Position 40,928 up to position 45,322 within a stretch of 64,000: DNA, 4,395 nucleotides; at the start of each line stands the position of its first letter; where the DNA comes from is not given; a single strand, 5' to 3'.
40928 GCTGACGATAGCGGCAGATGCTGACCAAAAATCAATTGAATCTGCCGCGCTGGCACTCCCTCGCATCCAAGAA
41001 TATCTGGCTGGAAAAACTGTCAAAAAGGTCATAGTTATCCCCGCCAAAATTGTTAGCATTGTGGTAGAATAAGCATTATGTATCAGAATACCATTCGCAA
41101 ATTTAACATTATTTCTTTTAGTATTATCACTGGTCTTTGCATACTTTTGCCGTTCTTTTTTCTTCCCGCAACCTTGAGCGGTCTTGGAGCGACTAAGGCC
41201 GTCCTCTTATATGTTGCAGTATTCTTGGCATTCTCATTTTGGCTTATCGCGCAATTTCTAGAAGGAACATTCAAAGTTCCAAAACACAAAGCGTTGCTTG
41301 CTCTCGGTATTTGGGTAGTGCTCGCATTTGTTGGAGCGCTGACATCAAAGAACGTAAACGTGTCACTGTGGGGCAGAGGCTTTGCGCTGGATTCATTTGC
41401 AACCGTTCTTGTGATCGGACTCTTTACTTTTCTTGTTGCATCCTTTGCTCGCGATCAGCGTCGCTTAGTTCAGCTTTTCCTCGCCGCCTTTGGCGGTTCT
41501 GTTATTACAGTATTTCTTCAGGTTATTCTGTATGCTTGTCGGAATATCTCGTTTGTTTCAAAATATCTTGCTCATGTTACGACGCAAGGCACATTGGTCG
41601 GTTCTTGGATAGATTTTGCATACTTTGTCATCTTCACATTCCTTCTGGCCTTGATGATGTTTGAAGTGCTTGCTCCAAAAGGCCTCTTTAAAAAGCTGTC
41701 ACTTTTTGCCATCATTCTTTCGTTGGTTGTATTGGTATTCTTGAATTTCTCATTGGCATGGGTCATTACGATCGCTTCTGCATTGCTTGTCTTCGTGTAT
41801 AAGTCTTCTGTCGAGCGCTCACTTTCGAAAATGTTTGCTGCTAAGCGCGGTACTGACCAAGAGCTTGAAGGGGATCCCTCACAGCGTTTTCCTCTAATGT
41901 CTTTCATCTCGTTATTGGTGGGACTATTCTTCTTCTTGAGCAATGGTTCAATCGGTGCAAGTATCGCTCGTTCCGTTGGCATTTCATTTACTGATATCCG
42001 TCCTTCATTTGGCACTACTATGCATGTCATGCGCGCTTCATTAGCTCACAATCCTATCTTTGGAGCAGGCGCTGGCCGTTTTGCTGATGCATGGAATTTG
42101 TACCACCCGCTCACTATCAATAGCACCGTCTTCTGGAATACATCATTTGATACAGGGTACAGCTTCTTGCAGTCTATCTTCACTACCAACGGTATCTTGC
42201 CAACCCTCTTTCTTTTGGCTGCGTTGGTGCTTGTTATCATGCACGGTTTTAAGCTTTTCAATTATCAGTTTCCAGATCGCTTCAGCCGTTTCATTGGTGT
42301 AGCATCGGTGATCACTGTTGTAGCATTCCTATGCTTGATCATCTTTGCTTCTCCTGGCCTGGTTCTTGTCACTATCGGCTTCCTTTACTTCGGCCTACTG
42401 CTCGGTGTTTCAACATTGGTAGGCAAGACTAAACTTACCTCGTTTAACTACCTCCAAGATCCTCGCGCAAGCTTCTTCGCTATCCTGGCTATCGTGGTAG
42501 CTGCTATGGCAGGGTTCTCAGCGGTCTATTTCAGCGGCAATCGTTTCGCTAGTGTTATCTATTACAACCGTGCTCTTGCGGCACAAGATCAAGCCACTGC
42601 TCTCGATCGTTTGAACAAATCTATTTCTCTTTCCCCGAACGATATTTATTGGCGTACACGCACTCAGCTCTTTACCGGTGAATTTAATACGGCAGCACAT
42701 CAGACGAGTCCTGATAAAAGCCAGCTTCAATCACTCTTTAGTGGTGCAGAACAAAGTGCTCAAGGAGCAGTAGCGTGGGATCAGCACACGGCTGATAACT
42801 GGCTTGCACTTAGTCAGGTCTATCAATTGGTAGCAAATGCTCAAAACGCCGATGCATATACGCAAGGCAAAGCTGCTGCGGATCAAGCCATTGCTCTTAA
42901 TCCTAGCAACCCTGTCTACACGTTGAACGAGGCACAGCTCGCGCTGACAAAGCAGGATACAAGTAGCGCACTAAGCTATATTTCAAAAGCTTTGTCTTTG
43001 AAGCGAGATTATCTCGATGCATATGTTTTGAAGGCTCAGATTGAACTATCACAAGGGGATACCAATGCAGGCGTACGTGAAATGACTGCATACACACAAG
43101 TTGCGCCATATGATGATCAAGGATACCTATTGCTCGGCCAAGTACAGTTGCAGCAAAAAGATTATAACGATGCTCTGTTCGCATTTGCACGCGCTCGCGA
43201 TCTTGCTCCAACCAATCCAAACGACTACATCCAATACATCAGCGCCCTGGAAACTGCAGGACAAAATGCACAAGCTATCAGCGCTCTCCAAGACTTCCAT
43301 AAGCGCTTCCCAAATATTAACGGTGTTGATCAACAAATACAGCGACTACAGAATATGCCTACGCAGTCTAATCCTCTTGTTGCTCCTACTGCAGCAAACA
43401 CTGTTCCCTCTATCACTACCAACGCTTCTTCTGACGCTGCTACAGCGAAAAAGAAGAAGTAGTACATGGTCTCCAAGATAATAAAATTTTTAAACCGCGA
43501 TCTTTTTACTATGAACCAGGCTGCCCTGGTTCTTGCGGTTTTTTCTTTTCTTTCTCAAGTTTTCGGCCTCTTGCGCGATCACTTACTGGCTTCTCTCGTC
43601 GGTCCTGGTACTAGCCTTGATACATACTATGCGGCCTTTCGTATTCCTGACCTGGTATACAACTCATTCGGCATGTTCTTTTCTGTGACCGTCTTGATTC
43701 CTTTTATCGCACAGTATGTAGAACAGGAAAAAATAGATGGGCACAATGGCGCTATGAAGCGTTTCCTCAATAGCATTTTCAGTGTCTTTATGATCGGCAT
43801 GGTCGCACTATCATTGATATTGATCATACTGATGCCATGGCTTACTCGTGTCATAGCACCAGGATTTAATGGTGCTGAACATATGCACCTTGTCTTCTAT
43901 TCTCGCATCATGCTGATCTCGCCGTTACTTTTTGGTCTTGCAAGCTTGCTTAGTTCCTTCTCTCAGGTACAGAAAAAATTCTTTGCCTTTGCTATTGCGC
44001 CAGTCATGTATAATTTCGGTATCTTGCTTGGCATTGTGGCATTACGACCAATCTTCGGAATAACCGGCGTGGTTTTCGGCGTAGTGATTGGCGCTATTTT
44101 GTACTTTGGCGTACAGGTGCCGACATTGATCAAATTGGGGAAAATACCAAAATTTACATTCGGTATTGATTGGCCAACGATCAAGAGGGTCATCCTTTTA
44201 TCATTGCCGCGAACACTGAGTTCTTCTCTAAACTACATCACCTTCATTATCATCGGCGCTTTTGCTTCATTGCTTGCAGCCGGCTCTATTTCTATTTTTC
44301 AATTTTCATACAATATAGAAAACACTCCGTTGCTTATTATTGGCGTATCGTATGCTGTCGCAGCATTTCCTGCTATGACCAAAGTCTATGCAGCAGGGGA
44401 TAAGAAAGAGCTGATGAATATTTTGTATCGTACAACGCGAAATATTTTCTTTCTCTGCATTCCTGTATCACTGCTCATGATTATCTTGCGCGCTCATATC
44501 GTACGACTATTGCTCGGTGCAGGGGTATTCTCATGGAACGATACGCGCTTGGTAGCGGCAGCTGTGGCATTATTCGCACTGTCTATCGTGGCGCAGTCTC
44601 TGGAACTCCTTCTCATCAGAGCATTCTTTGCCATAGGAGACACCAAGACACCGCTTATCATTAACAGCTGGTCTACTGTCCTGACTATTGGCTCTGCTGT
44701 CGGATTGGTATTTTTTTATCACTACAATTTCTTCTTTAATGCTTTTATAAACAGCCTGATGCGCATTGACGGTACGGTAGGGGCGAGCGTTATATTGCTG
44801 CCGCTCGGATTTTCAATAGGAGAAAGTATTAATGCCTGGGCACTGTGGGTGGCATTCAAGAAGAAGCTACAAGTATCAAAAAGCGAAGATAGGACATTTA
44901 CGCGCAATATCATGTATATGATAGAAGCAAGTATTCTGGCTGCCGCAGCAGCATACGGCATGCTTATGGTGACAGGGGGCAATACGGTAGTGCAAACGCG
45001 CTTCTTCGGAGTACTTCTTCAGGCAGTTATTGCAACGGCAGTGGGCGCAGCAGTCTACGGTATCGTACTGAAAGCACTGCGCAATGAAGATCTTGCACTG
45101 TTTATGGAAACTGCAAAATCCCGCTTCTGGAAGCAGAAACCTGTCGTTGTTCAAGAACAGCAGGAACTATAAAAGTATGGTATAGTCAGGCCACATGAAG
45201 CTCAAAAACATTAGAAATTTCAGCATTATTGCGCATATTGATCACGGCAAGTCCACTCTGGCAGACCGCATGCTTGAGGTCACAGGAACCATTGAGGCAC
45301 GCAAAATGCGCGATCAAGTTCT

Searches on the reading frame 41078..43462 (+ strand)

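Call 67: search_protein_families(library=pfam, proteins=[window:41078-43462:+], max_evalue=0.001)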
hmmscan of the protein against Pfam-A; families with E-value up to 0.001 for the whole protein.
window:41078-43462:+ (794 aa): 8 families
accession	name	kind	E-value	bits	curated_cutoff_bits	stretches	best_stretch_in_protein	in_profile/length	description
PF23914.1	TPR_CcmH_CycH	-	2.1e-11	44.3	42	1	676-741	46-114/158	Cytochrome c-type biogenesis protein H TPR domain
PF13428.12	TPR_14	-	1.8e-08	34.7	23.5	0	682-720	3-41/44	Tetratricopeptide repeat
PF13371.12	TPR_9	-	3e-06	27.6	35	0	621-681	4-64/73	Tetratricopeptide repeat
PF14559.12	TPR_19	-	3.6e-06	27.6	25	1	691-739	2-50/68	Tetratricopeptide repeat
PF13432.12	TPR_16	-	3.8e-06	27.7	32.7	1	652-714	3-65/65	Tetratricopeptide repeat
PF12895.13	ANAPC3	-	6.3e-06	26.8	27.2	0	677-739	20-81/82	Anaphase-promoting complex, cyclosome, subunit 3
PF00515.34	TPR_1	-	1e-05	25.6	27.8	0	682-713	3-34/34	Tetratricopeptide repeat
PF07719.23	TPR_2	-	1.3e-05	25.4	27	1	682-713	3-34/34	Tetratricopeptide repeat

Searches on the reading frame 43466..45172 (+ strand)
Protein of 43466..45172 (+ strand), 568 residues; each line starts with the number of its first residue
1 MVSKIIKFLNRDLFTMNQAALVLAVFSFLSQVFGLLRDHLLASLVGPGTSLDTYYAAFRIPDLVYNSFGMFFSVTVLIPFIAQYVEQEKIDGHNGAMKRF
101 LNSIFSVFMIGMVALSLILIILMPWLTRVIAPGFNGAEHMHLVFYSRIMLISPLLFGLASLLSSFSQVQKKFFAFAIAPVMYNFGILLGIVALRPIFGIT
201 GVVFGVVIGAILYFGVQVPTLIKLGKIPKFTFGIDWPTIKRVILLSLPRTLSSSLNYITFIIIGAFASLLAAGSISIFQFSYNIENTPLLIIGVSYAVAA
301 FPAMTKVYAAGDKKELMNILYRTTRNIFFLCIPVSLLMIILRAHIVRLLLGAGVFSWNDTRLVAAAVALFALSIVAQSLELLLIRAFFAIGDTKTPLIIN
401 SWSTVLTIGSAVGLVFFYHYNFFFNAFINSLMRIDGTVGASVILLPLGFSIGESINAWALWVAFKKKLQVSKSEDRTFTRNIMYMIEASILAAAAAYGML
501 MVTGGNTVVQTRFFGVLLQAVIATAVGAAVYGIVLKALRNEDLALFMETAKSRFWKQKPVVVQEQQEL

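Call 67: search_protein_families(library=pfam, proteins=[window:43466-45172:+], max_evalue=0.001)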
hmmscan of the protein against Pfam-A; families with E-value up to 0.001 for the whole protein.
window:43466-45172:+ (568 aa): 2 families
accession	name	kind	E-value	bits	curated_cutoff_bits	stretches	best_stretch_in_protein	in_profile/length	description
PF03023.19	MurJ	-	2.7e-61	208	27.4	1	41-511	1-444/451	Lipid II flippase MurJ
PF01554.23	MatE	-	5.3e-08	33.2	24.9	1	250-408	3-156/161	MatE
